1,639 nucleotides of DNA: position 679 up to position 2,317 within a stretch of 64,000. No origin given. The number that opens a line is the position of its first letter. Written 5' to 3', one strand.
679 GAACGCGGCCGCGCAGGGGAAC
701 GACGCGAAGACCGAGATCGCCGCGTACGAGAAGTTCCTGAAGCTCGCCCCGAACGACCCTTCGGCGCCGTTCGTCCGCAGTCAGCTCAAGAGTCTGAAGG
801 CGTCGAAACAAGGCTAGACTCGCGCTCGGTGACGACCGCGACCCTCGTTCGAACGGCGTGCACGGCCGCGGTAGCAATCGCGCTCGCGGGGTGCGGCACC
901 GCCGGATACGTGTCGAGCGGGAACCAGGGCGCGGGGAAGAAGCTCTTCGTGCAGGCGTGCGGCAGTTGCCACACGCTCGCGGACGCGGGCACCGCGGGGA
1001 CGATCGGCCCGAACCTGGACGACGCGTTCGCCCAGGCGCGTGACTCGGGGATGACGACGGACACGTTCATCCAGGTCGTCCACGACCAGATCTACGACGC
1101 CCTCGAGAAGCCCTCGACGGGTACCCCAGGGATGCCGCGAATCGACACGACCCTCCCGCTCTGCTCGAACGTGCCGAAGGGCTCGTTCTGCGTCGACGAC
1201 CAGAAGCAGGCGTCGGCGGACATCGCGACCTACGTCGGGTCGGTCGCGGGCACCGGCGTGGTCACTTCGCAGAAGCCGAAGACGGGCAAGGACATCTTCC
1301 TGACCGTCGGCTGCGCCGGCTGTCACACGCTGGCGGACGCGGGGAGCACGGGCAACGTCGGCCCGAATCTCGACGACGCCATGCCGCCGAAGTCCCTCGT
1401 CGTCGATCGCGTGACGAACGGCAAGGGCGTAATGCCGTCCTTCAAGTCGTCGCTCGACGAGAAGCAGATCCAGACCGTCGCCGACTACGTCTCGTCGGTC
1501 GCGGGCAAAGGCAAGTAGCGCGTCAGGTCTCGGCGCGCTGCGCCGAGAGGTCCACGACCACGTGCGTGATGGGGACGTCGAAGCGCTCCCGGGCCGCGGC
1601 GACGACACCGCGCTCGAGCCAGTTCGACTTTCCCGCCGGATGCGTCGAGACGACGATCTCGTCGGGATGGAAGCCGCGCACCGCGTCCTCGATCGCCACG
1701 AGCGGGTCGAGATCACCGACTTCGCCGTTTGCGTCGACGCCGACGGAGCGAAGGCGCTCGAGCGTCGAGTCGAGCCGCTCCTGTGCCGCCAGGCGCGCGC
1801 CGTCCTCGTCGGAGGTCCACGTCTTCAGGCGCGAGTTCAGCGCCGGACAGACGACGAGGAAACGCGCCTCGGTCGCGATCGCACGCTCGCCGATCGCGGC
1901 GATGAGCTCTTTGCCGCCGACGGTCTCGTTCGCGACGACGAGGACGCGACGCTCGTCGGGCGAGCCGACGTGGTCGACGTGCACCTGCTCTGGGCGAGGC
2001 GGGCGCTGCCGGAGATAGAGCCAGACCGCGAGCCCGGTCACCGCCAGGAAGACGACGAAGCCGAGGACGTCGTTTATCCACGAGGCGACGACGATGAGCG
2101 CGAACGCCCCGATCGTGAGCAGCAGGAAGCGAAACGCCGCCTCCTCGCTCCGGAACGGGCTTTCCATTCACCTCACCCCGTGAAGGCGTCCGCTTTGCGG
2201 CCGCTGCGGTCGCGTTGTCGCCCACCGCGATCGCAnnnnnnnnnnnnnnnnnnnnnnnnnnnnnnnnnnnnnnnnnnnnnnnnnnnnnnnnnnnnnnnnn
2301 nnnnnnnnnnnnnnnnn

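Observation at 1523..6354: Cytochrome c oxidase operon carries three copies of an uncharacterised alpha/beta domain, one gene wedged between subunits I and III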

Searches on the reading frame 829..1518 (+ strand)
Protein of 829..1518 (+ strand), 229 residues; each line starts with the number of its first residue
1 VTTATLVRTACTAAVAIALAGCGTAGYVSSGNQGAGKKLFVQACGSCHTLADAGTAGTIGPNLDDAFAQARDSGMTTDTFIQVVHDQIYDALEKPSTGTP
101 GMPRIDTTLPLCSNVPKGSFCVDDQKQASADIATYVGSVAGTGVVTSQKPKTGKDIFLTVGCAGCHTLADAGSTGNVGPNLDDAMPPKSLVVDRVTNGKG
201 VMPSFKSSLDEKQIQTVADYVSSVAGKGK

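Call 79: search_protein_families(library=pfam, proteins=[window:829-1518:+], max_evalue=0.001)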
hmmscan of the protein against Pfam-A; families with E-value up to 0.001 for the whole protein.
window:829-1518:+ (229 aa): 3 families
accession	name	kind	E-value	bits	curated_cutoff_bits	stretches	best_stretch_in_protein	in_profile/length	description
PF13442.11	Cytochrome_CBB3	-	3.6e-19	69.3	27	2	150-221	3-68/68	Cytochrome C oxidase, cbb3-type, subunit III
PF00034.26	Cytochrom_C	-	1.1e-14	55.9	21.3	2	35-72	3-39/90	Cytochrome c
PF14495.11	Cytochrom_C550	-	6.6e-06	26.3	27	0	14-60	7-53/136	Cytochrome c-550 domain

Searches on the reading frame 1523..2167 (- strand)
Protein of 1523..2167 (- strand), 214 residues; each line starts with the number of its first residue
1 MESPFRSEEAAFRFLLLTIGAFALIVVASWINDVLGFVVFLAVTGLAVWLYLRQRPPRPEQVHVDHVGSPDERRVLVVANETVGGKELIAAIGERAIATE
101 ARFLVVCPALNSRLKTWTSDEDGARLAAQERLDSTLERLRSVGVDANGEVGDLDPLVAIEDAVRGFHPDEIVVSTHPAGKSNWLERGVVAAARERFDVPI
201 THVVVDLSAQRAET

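Call 3: search_protein_families(library=pfam, proteins=[window:1523-2167:-], max_evalue=1)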
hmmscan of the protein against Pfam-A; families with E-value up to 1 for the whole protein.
window:1523-2167:- (214 aa): 1 family
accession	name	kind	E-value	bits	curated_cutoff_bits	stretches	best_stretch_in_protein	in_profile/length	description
PF12046.13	CCB1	-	0.14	12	25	1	10-70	81-142/168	Cofactor assembly of complex C subunit B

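Call 4: search_protein_families(library=ncbifam, proteins=[window:1523-2167:-], max_evalue=1)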
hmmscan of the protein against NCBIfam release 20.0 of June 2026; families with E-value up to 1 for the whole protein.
window:1523-2167:- (214 aa): 3 families
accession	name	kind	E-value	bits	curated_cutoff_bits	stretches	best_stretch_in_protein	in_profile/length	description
NF005097.0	PRK06525.1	equivalog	0.21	10.3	430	1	11-50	116-152/480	hydrogenase 4 subunit D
NF045710.1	GSU0071_fam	equivalog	0.22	11.6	99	1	1-43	62-104/138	GSU0071 family protein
NF003965.0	PRK05457.1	equivalog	0.31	10.3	245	0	110-143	211-244/285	protease HtpX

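Call 55: predict_structure(alignment_id=A6)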
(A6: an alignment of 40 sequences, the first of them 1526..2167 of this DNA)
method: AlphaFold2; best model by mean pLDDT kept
length: 214 residues; sequences in the alignment: 40
mean_pLDDT: 91.6   pTM: 0.77
mean pLDDT of the five models: 91.6, 91.0, 90.4, 89.9, 88.2
residues with pLDDT >= 90: 171; 70-90: 29; 50-70: 14; < 50: 0
segments of 3 or more residues with pLDDT < 50: none
pLDDT, mean of each block of 10 residues (from residue 1): 82 94 95 96 95 78 72 96 96 95 96 66 93 97 97 96 95 97 96 98 96 89
secondary structure, 60 per line:
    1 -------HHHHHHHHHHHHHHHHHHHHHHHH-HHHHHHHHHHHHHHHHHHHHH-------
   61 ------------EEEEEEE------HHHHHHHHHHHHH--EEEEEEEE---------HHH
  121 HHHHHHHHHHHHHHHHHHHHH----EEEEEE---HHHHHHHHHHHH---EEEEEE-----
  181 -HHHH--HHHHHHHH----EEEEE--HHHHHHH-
elements in order: H8-31 H33-53 E73-79 H86-98 E101-108 H118-141 E146-151 H155-166 E170-175 H182-185 H188-195 E200-204 H207-213

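Call 59: fold_search(model_id=the predicted structure, library=pdb)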
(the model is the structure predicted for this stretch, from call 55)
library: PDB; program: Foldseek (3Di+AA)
matches with E <= 10: 1629; with E <= 0.001: 40
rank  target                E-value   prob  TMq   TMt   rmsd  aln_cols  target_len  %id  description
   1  2iel_A                3.0e-10  1.00  0.51  0.79   3.1       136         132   33  CRYSTAL STRUCTURE OF TT0030 from Thermus Thermophilus (released 2006-11-14)
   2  2iel_B                1.7e-09  1.00  0.50  0.80   2.8       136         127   34  CRYSTAL STRUCTURE OF TT0030 from Thermus Thermophilus (released 2006-11-14)
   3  3hgm_D                2.3e-05  1.00  0.47  0.68   4.3       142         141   20  Universal Stress Protein TeaD from the TRAP transporter TeaABC of Halomonas elongata (released 2010-03-02)
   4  3fg9_A                3.2e-05  1.00  0.45  0.58   6.0       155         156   15  The crystal structure of an universal stress protein UspA family protein from Lactobacillus plantarum WCFS1 (released 2008-12-23)
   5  4wny                  3.9e-05  1.00  0.46  0.71   4.6       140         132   16  Crystal structure of a protein from the universal stress protein family from Burkholderia pseudomallei (released 2014-11-05)
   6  7ji4                  6.9e-05  1.00  0.40  0.62   4.6       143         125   12  Universal stress protein (USP) domain of KdpD histidine kinase in complex with second messenger c-di-AMP (released 2021-05-26)
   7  2gm3_A                7.3e-05  1.00  0.44  0.59   5.9       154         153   15  Crystal Structure of an Universal Stress Protein Family Protein from Arabidopsis Thaliana At3g01520 with AMP Bound (released 2006-04-18)
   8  3fg9_C                7.3e-05  1.00  0.41  0.55   6.4       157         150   15  The crystal structure of an universal stress protein UspA family protein from Lactobacillus plantarum WCFS1 (released 2008-12-23)
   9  2z3v                  8.3e-05  1.00  0.37  0.52   5.1       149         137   23  Crystal structure of uncharacterized conserved protein from Thermus thermophilus HB8 (released 2007-12-11)
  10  3fg9_B                8.9e-05  1.00  0.40  0.54   5.2       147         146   20  The crystal structure of an universal stress protein UspA family protein from Lactobacillus plantarum WCFS1 (released 2008-12-23)
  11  3fg9_D                9.5e-05  1.00  0.39  0.53   6.1       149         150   19  The crystal structure of an universal stress protein UspA family protein from Lactobacillus plantarum WCFS1 (released 2008-12-23)
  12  4r2l_A                1.2e-04  1.00  0.43  0.61   4.5       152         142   17  Crystal structure of YnaF (Universal Stress Protein F) from Salmonella typhimurium (released 2015-02-04)
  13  6hcd_B                1.3e-04  1.00  0.41  0.61   4.8       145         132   19  Structure of universal stress protein from Archaeoglobus fulgidus (released 2018-08-29)
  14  3hgm_C                1.4e-04  1.00  0.43  0.66   4.7       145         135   19  Universal Stress Protein TeaD from the TRAP transporter TeaABC of Halomonas elongata (released 2010-03-02)
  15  4r2l_B                1.4e-04  1.00  0.42  0.61   5.2       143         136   19  Crystal structure of YnaF (Universal Stress Protein F) from Salmonella typhimurium (released 2015-02-04)
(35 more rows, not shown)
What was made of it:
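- Closest known: TeaD, the USP encoded in the teaABCD operon of the Halomonas TRAP transporter. Same: It is the third-best Foldseek hit of ORF A (call 59).
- For A they are 2IEL (TM 0.79-0.80), TeaD 3HGM, the KdpD USP domain 7JI4 and many other USPs (call 59).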
